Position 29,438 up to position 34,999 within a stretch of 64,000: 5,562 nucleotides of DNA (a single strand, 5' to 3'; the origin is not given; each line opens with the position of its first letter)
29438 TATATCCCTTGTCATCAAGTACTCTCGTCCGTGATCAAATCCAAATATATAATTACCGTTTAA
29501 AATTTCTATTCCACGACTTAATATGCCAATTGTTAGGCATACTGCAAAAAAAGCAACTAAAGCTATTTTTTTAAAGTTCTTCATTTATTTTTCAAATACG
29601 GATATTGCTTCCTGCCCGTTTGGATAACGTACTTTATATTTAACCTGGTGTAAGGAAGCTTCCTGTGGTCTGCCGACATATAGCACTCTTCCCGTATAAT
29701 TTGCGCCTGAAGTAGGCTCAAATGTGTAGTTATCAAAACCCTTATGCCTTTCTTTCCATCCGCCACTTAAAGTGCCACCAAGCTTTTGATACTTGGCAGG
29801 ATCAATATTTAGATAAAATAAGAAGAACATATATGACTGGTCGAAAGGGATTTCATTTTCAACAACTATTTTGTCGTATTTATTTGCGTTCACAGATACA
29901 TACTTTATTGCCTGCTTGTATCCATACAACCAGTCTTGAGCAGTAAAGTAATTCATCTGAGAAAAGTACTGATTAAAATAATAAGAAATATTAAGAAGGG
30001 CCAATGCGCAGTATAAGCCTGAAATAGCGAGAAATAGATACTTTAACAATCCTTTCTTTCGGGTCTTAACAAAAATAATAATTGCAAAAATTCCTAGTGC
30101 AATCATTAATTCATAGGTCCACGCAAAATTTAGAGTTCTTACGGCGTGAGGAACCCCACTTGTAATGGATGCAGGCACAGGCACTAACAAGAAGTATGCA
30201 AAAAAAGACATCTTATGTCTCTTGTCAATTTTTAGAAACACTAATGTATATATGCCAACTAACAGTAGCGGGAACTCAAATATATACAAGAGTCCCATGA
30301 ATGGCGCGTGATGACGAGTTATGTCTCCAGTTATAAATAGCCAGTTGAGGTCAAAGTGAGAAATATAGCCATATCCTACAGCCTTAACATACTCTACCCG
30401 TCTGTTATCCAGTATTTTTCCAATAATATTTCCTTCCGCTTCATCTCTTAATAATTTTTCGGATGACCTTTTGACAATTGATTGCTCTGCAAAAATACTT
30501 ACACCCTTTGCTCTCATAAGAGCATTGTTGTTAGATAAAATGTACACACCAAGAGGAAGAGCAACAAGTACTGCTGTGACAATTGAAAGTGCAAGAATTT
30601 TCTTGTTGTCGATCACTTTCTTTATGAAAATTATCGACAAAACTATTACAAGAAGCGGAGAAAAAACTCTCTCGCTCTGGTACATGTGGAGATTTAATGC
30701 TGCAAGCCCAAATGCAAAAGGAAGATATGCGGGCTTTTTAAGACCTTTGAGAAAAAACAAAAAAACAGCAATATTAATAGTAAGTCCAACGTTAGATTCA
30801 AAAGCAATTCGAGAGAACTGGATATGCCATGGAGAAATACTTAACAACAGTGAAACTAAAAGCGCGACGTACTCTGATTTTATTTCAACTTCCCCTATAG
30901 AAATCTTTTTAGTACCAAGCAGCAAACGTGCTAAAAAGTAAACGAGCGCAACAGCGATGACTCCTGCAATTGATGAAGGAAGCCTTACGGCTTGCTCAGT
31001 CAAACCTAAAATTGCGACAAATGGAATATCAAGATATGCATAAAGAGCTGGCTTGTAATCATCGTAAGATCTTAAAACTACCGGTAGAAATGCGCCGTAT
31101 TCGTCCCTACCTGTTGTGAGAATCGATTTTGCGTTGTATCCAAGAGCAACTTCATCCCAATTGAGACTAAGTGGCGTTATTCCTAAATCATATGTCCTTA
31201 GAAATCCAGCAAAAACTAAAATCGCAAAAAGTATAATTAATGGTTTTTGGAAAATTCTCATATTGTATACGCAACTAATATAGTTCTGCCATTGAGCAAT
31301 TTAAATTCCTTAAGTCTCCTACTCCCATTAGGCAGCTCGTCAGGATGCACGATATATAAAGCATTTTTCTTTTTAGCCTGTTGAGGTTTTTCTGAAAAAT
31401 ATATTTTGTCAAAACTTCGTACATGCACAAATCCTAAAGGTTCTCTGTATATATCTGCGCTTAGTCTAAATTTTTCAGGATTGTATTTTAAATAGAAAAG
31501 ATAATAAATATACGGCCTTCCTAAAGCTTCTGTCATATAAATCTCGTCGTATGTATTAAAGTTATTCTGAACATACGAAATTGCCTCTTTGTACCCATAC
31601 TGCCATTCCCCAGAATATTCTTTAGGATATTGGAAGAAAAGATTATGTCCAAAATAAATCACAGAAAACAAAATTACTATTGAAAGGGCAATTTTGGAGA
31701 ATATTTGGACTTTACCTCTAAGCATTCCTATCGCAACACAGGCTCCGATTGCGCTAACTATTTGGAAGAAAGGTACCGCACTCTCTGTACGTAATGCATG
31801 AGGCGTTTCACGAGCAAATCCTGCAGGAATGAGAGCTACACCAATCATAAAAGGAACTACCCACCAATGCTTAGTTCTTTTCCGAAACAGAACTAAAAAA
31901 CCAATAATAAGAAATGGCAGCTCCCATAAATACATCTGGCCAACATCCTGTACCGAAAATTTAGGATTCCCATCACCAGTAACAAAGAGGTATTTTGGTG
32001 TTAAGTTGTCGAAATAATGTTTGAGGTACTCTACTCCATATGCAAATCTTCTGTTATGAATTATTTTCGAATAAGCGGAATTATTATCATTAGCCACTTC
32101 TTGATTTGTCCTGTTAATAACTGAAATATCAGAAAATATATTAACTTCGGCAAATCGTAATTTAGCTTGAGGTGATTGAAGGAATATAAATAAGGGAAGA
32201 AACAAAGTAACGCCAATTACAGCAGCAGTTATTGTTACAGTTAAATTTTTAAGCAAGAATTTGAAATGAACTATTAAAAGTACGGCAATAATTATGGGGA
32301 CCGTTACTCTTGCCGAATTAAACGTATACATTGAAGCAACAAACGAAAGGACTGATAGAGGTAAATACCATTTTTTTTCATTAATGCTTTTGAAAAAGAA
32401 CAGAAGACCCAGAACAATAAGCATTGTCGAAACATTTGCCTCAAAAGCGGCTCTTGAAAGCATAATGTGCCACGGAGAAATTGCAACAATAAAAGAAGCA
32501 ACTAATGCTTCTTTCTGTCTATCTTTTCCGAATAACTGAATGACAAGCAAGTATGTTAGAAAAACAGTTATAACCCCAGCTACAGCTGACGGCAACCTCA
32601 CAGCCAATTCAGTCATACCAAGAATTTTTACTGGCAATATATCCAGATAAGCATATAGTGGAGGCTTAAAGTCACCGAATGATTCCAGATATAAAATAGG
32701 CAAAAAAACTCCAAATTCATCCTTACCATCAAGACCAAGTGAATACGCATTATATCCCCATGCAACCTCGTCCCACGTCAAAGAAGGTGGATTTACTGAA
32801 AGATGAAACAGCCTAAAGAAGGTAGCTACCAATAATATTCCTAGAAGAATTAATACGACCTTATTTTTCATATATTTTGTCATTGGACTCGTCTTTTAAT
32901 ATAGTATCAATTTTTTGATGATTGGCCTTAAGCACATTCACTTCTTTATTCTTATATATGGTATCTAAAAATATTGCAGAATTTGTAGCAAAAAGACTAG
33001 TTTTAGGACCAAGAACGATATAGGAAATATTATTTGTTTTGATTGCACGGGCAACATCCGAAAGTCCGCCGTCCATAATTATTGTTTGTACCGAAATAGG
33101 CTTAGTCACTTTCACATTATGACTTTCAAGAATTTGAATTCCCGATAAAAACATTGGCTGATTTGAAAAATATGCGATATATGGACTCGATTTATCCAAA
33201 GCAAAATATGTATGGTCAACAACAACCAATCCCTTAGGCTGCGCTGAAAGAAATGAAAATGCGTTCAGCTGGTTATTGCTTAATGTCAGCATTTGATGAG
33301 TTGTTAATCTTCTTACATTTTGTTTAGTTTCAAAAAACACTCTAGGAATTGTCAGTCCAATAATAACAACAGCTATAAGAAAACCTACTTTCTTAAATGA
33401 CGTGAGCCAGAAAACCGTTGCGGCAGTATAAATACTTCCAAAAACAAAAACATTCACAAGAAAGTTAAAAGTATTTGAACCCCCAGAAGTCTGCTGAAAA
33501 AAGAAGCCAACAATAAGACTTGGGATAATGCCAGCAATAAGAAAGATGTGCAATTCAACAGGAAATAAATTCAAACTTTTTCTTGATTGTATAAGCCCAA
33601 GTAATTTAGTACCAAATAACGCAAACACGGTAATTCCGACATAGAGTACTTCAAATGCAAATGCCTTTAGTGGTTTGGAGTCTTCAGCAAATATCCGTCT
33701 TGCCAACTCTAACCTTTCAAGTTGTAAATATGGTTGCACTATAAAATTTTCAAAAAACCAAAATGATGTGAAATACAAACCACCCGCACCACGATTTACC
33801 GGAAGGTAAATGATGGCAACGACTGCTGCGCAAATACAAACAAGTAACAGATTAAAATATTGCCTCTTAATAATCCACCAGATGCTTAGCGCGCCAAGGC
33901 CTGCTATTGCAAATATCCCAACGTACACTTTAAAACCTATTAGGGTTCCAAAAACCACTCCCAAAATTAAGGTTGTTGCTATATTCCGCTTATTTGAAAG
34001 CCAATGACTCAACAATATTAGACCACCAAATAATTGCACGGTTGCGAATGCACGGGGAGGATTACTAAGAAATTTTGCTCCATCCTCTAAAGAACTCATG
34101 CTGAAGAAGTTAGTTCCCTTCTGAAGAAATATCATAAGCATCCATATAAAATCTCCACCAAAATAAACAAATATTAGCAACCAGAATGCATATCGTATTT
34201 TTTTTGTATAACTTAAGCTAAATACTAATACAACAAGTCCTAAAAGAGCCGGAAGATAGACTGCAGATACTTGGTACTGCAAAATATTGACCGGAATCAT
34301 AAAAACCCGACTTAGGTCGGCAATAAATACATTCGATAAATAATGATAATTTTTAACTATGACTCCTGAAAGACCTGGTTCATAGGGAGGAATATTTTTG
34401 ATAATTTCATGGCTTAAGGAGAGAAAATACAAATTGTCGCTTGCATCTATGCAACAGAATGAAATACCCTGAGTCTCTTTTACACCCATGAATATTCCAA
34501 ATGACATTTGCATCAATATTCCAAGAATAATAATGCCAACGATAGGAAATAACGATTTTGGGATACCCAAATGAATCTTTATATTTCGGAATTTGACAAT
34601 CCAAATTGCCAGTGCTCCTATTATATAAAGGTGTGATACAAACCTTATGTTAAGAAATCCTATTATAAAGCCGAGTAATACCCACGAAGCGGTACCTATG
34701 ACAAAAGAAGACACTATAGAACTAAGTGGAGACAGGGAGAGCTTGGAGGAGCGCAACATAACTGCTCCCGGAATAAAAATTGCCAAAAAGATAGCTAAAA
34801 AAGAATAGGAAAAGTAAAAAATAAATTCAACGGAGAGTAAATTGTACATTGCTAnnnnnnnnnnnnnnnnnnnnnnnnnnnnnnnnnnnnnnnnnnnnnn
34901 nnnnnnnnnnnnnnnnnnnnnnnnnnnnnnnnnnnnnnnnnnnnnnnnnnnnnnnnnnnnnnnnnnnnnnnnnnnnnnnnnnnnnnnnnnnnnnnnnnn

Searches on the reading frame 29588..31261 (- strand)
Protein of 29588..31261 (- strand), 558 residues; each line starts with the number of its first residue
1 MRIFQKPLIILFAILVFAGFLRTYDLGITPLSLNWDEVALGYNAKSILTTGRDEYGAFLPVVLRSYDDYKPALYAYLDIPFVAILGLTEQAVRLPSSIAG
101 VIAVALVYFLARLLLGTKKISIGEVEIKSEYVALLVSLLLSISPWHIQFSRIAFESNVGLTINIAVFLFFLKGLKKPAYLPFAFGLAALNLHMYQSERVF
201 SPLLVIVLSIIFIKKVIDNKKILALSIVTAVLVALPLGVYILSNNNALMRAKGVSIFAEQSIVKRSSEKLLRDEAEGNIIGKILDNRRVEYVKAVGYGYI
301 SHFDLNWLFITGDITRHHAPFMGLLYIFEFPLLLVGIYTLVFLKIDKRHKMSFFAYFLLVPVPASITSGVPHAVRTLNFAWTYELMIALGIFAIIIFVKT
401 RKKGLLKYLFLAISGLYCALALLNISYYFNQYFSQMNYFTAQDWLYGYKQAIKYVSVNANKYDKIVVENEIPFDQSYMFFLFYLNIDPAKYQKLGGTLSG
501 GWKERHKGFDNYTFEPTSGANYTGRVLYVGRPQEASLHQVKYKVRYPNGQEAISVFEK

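Call 4: search_protein_families(library=pfam, proteins=[window:29588-31261:-], max_evalue=0.01)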
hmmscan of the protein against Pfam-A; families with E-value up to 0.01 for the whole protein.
window:29588-31261:- (558 aa): 1 family
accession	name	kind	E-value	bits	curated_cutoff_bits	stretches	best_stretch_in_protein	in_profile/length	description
PF13231.12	PMT_2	-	1.4e-05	25.8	26.1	1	70-237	2-157/160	Dolichyl-phosphate-mannose-protein mannosyltransferase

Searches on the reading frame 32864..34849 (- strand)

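Call 4: search_protein_families(library=pfam, proteins=[window:32864-34849:-], max_evalue=0.01)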
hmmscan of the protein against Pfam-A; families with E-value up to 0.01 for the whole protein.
window:32864-34849:- (662 aa): 0 families

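Call 35: search_protein_families(library=pfam, proteins=[window:32864-34849:-], max_evalue=10)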
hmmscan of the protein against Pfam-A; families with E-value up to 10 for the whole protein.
window:32864-34849:- (662 aa): 1 family
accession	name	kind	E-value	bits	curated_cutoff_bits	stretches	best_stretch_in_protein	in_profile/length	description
PF11125.13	Phage_MS2_lysis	-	1.4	9.4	25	0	72-89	15-32/54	Bacteriophage MS2, lysis protein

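Call 67: search_protein_families(library=ncbifam, proteins=[window:32864-34849:-], max_evalue=0.01)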
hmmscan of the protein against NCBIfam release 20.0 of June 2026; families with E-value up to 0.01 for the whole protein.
window:32864-34849:- (662 aa): 0 families
